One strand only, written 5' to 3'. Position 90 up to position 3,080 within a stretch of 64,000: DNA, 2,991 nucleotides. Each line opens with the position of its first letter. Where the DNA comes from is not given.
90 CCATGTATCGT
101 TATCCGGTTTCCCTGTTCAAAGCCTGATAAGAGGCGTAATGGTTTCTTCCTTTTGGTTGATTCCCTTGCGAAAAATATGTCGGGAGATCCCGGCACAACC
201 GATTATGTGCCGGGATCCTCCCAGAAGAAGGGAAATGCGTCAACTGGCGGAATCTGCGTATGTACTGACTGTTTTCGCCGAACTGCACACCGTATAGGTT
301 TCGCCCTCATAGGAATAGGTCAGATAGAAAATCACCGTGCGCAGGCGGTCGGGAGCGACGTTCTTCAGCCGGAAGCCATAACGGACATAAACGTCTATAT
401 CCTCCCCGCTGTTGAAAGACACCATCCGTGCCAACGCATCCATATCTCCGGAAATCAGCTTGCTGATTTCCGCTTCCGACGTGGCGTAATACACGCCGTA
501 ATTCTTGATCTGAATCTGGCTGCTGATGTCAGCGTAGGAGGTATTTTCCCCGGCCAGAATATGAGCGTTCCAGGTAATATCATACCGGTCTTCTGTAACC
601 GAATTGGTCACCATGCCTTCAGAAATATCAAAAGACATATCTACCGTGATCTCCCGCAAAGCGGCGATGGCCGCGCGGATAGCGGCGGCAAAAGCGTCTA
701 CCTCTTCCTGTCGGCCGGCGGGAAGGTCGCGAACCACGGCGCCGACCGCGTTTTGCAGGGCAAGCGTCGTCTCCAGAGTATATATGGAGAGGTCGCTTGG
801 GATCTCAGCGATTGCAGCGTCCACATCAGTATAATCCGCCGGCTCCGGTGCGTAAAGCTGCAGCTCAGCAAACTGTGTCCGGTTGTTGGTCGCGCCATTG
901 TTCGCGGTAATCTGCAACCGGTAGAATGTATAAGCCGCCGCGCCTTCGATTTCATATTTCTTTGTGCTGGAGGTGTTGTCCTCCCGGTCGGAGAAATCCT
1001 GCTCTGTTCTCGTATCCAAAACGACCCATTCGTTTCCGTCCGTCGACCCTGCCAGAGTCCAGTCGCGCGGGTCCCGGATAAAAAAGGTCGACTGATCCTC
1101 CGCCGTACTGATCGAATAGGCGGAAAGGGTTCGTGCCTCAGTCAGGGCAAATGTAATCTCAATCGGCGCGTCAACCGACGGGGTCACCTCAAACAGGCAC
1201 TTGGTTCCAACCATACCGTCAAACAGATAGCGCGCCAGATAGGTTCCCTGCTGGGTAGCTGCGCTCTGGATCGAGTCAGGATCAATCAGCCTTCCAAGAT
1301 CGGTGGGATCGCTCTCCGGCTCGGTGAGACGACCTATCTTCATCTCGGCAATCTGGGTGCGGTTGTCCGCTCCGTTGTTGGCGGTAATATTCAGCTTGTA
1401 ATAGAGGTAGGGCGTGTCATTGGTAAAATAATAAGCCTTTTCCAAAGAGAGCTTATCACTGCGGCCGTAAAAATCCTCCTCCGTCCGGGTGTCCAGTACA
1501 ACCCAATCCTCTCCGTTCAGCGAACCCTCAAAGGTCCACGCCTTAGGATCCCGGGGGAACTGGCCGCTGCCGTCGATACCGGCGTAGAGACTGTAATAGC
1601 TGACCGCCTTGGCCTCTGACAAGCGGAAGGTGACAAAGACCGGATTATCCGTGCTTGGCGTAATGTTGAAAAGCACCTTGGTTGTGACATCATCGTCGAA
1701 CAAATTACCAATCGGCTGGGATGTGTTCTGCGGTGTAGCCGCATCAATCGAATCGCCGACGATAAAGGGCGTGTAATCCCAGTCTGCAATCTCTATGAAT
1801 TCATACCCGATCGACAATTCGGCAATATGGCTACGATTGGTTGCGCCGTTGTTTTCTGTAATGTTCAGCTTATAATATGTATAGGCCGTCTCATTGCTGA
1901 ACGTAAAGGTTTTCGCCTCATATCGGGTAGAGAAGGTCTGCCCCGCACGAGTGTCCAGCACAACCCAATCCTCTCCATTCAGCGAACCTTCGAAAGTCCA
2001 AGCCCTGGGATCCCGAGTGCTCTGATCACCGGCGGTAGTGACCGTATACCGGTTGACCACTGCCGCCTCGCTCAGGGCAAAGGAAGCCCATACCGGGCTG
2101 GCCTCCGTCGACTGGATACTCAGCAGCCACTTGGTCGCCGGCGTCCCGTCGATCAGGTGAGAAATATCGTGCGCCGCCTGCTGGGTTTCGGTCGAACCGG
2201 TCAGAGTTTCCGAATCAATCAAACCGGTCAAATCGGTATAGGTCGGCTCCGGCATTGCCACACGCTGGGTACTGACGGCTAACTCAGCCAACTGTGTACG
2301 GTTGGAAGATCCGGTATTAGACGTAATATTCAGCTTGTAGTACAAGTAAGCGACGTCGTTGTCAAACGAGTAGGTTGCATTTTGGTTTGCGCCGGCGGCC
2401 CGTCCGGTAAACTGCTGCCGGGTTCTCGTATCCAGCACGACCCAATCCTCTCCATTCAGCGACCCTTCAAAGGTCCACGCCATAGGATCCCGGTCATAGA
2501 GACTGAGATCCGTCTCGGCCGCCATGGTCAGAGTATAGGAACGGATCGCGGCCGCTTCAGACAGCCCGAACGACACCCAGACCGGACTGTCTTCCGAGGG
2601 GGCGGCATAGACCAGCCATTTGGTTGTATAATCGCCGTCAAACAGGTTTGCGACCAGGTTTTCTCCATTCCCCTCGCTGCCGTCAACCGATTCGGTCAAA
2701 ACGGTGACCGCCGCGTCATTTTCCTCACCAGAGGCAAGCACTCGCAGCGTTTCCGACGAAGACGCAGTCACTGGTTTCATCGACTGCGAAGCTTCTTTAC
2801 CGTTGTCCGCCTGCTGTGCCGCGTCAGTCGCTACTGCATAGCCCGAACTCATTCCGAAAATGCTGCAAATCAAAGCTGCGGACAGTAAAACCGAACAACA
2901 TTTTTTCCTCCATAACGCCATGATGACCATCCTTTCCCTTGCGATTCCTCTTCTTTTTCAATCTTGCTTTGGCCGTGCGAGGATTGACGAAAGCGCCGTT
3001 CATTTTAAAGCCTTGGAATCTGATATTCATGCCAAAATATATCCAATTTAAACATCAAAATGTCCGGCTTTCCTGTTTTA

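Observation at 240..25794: Four giant secreted glycan-binding proteins end in the same ~125-aa C-terminal module, which matches no recognisable sorting signal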

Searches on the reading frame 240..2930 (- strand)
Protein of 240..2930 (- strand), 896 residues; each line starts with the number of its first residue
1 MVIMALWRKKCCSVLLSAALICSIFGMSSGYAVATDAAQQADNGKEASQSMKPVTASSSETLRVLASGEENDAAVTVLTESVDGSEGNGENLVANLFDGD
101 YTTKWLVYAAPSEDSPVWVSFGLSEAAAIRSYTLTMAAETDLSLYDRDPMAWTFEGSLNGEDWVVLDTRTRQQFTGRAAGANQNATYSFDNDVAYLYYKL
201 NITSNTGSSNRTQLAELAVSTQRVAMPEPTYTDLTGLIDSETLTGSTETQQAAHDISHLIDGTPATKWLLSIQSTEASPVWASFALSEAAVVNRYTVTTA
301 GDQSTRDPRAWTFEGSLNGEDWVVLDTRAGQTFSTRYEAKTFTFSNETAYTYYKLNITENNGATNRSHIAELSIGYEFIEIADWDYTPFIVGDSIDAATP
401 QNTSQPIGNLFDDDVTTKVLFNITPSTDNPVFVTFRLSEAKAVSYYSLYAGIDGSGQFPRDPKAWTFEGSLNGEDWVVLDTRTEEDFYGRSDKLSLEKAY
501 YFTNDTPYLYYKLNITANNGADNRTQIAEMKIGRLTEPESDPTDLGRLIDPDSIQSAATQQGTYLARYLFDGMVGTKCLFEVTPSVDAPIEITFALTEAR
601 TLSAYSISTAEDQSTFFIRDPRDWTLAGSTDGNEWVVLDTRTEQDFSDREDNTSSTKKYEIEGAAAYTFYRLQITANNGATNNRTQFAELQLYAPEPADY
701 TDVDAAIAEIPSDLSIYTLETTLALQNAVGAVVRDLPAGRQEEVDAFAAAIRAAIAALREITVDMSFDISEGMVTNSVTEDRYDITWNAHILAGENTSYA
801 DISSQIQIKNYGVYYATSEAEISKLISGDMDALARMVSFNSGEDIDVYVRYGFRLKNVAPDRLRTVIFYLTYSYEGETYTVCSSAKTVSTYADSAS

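Call 8: search_protein_families(library=pfam, proteins=[window:240-2930:-], max_evalue=0.01)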
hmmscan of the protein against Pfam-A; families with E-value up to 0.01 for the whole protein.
window:240-2930:- (896 aa): 4 families
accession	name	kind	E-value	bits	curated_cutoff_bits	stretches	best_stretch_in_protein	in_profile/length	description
PF00754.31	F5_F8_type_C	-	9.3e-28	97.3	28.2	4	245-372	4-127/127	F5/8 type C domain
PF22633.2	F5_F8_type_C_2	-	3.1e-13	50.6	27.8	1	259-352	2-88/91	NedA-like, galactose-binding domain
PF16391.11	DUF5000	-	4.6e-09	37.1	25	0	570-660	1-107/141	Domain of unknown function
PF07738.19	Sad1_UNC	-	2.1e-06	28.3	22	0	112-219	24-128/132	Sad1 / UNC-like C-terminal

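Call 11: search_protein_families(library=ncbifam, proteins=[window:240-2930:-], max_evalue=0.1)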
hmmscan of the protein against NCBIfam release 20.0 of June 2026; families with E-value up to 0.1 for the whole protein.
window:240-2930:- (896 aa): 2 families
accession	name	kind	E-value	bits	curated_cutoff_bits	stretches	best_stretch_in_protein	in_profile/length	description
NF004830.0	PRK06183.1-4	equivalog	0.034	12.5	1135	0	590-643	156-208/617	bifunctional 3-(3-hydroxy-phenyl)propionate/3-hydroxycinnamic acid hydroxylase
NF041732.1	hist_kin_CseC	equivalog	0.038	13.1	700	1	720-769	173-222/424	two-component system sensor histidine kinase CseC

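Call 85: find_encoding_contigs(protein=window:240-2921:-, flank=10000, max_places=4)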
Protein window:240-2921:- (893 aa): 1 contig read that carries it; 1 place shown.
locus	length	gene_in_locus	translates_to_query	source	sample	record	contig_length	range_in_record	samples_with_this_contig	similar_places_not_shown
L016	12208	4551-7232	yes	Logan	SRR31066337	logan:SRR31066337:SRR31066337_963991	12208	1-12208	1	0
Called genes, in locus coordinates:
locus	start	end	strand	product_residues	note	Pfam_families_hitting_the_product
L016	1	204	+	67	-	?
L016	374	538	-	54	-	-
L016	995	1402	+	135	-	PF00892:EamA, PF05653:Mg_trans_NIPA (weak)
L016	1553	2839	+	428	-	PF00999:Na_H_Exchanger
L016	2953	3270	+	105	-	-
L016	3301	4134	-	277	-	PF02311:AraC_binding, PF07883:Cupin_2 (weak), PF00165:HTH_AraC (faint), PF12833:HTH_18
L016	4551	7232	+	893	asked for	PF00754:F5_F8_type_C (weak), PF07738:Sad1_UNC (faint), PF16391:DUF5000 (faint), PF22633:F5_F8_type_C_2 (faint), PF00754:F5_F8_type_C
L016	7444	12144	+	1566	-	PF00754:F5_F8_type_C (faint), PF22633:F5_F8_type_C_2 (faint), PF17678:Glyco_hydro_92N, PF07971:Glyco_hydro_92, PF02368:Big_2 (weak)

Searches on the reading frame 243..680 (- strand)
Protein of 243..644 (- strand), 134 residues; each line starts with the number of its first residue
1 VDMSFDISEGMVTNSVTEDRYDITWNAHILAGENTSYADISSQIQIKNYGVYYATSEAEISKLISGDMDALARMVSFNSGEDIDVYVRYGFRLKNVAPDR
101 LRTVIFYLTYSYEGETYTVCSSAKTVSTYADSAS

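Call 13: search_solved_structures(query=A1, max_evalue=10)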
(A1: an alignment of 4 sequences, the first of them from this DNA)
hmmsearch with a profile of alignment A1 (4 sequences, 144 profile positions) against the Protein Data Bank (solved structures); distinct sequences matched with E-value up to 10: 5.
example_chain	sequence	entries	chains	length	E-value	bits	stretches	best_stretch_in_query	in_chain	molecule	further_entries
2mbs_A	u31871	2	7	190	0.41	13.8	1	10-59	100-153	Thiol:disulfide interchange protein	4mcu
3l9s_A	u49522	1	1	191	0.55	13.4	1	10-58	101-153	Thiol:disulfide interchange protein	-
5fj8_B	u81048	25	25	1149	0.59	13.3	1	19-100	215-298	DNA-DIRECTED RNA POLYMERASE III SUBUNIT RPC2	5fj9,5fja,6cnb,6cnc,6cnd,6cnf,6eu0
6tcl_D1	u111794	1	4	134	0.9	12.7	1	21-39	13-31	Photosystem I reaction center subunit II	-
6jeo_aD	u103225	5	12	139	0.93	12.6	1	21-39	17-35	Photosystem I reaction center subunit II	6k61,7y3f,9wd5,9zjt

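Call 38: search_protein_families(library=pfam, proteins=[window:243-644:-], max_evalue=10)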
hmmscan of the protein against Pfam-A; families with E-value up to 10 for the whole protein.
seq(134 aa): 1 family
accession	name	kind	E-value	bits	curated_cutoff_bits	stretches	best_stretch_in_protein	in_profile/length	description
PF25814.1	fn3_SORL1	-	0.073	13.5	27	1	43-62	24-43/90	SORL1-like, fn3 domain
